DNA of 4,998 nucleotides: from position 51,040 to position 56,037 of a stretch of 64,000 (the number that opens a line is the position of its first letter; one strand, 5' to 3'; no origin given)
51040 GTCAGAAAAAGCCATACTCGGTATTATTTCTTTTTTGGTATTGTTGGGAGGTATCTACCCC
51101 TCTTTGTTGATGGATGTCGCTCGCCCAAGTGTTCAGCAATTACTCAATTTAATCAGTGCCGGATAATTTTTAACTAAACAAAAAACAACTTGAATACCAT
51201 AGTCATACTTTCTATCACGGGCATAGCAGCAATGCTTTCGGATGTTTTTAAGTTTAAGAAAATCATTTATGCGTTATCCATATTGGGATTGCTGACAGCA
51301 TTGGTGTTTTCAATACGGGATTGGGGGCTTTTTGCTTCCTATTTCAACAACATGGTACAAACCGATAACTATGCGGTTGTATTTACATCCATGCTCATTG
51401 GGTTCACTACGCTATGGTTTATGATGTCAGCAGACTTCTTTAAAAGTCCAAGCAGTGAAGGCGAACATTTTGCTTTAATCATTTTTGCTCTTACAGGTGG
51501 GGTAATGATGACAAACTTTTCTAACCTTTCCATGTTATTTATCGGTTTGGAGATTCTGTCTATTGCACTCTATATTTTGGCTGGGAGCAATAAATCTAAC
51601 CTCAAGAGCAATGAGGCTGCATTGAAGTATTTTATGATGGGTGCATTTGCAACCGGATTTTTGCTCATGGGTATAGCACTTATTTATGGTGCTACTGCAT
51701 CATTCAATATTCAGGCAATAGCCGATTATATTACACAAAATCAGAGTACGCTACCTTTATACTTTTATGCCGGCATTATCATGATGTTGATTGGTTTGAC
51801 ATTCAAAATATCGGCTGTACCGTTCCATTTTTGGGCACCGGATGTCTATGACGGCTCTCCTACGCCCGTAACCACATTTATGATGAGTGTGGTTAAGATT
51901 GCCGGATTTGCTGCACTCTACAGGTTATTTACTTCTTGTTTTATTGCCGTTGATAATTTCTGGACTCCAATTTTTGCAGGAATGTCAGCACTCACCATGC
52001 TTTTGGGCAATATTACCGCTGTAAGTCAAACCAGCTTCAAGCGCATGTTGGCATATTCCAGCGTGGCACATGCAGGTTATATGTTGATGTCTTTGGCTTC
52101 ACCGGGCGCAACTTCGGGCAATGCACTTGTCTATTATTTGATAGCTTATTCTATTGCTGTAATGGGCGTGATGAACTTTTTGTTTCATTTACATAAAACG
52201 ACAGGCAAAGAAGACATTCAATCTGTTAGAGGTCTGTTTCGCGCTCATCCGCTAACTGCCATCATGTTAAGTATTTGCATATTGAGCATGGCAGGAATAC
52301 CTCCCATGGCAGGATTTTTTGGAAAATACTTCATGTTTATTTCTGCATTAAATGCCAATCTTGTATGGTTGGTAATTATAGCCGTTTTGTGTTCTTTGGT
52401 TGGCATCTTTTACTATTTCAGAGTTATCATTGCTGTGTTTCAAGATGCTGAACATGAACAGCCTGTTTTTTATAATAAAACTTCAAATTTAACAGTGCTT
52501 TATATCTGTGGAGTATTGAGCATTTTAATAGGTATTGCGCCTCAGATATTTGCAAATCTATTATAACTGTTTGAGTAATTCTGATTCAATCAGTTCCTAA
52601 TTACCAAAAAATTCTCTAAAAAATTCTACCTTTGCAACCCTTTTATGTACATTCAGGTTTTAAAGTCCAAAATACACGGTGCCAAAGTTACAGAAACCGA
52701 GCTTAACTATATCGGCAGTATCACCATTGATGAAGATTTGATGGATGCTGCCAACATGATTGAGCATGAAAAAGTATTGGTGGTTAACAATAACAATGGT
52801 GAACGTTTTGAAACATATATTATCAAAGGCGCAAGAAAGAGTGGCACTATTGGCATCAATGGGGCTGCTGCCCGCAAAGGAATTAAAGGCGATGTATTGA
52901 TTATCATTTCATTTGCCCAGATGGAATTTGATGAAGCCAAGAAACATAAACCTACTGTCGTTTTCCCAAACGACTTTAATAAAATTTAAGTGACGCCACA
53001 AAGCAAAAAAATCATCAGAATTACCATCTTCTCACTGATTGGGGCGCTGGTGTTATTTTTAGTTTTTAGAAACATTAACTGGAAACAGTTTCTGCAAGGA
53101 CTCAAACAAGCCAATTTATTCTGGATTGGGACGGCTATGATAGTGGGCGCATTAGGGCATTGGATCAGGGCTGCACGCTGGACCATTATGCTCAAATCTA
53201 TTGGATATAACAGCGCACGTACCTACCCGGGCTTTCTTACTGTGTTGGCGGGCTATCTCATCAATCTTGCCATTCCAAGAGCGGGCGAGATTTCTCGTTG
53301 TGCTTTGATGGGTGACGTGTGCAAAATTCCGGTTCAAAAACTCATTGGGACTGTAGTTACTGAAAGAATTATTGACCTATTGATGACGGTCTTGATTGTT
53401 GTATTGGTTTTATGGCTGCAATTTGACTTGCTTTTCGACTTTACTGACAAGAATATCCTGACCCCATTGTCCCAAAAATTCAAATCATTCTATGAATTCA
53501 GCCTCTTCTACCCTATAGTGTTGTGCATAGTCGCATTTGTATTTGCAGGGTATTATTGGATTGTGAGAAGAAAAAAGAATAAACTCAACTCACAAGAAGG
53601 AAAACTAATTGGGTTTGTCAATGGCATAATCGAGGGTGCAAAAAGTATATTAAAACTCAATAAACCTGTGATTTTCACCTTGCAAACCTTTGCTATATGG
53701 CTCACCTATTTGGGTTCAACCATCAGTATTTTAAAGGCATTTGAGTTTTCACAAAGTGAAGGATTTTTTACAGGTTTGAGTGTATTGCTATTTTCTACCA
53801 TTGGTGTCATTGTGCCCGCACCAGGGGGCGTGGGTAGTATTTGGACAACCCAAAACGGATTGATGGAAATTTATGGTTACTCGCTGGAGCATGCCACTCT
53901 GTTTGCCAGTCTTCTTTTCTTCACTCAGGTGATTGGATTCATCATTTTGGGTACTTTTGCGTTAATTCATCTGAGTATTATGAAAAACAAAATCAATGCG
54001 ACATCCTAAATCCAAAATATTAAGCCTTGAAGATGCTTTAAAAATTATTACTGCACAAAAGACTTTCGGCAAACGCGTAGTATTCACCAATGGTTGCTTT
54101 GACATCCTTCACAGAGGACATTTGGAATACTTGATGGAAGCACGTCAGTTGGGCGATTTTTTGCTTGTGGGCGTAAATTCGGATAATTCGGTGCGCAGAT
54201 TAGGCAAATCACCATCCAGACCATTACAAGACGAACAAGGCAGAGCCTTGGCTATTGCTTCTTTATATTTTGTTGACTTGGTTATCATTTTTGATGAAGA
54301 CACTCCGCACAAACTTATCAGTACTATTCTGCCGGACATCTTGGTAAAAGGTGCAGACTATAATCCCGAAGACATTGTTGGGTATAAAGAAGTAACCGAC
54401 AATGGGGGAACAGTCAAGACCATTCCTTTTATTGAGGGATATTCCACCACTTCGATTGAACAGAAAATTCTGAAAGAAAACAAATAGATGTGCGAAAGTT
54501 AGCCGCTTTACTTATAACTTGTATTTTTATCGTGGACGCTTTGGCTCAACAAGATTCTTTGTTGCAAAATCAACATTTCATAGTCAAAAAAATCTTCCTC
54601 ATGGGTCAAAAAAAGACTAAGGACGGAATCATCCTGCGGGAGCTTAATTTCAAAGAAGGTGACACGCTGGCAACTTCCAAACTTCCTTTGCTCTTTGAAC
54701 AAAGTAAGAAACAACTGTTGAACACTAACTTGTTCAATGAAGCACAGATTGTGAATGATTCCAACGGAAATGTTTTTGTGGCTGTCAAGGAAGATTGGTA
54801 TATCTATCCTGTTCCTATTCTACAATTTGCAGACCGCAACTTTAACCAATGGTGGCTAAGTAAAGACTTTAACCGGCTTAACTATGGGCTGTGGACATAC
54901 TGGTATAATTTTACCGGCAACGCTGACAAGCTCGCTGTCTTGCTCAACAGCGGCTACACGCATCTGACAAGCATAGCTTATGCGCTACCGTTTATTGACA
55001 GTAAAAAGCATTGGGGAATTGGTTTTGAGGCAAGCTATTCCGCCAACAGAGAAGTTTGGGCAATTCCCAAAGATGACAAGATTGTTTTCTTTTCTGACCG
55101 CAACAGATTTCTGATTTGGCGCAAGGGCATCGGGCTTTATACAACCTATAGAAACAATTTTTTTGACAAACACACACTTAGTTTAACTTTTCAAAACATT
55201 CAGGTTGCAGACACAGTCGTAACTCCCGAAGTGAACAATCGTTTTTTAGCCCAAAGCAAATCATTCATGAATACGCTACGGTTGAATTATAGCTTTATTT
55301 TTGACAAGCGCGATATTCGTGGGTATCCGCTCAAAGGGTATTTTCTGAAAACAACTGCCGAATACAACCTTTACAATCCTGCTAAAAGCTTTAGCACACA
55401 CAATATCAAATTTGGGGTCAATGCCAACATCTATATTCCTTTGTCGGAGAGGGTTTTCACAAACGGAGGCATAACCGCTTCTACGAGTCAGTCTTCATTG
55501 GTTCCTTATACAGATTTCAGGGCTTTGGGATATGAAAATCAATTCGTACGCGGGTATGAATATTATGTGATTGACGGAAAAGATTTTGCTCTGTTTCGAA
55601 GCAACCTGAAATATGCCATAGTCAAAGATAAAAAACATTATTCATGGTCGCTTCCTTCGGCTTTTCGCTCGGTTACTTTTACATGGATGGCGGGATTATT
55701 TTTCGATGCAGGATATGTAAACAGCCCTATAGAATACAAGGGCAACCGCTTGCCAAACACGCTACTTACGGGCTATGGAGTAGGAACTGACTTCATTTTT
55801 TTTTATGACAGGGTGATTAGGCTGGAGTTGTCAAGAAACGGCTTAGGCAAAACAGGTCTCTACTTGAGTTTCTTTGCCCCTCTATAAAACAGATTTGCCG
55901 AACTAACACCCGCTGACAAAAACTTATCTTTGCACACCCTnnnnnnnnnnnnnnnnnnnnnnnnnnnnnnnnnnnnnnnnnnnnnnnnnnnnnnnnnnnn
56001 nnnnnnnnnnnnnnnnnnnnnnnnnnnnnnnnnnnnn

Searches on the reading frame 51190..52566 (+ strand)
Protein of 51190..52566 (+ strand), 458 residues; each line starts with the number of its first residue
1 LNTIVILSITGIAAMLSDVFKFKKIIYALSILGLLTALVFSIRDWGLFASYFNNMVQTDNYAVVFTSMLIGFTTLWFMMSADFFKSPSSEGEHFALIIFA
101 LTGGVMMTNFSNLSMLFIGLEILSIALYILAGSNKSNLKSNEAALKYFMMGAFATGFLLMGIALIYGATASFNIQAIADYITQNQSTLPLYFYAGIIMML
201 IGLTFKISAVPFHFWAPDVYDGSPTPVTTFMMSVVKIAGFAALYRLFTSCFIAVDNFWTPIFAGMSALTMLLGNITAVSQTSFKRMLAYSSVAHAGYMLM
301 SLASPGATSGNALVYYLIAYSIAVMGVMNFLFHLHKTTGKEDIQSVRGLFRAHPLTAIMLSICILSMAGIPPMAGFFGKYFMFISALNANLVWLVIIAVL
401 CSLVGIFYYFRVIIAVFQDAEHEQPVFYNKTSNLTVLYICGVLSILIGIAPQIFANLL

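Call 89: search_protein_families(library=pfam, proteins=[window:51190-52566:+], max_evalue=0.001)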
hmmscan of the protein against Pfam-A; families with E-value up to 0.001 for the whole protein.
window:51190-52566:+ (458 aa): 1 family
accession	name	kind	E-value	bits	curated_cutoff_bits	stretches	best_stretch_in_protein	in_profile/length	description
PF00361.26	Proton_antipo_M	-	1.1e-67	228.8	21.5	1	112-402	3-291/294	NADH:quinone oxidoreductase/Mrp antiporter, TM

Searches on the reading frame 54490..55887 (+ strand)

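Call 89: search_protein_families(library=pfam, proteins=[window:54490-55887:+], max_evalue=0.001)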
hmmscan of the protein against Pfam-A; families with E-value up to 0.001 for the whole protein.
window:54490-55887:+ (465 aa): 1 family
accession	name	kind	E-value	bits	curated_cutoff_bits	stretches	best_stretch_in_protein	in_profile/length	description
PF07244.20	POTRA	-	3.7e-06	28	21.3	1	31-101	2-78/79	Surface antigen variable number repeat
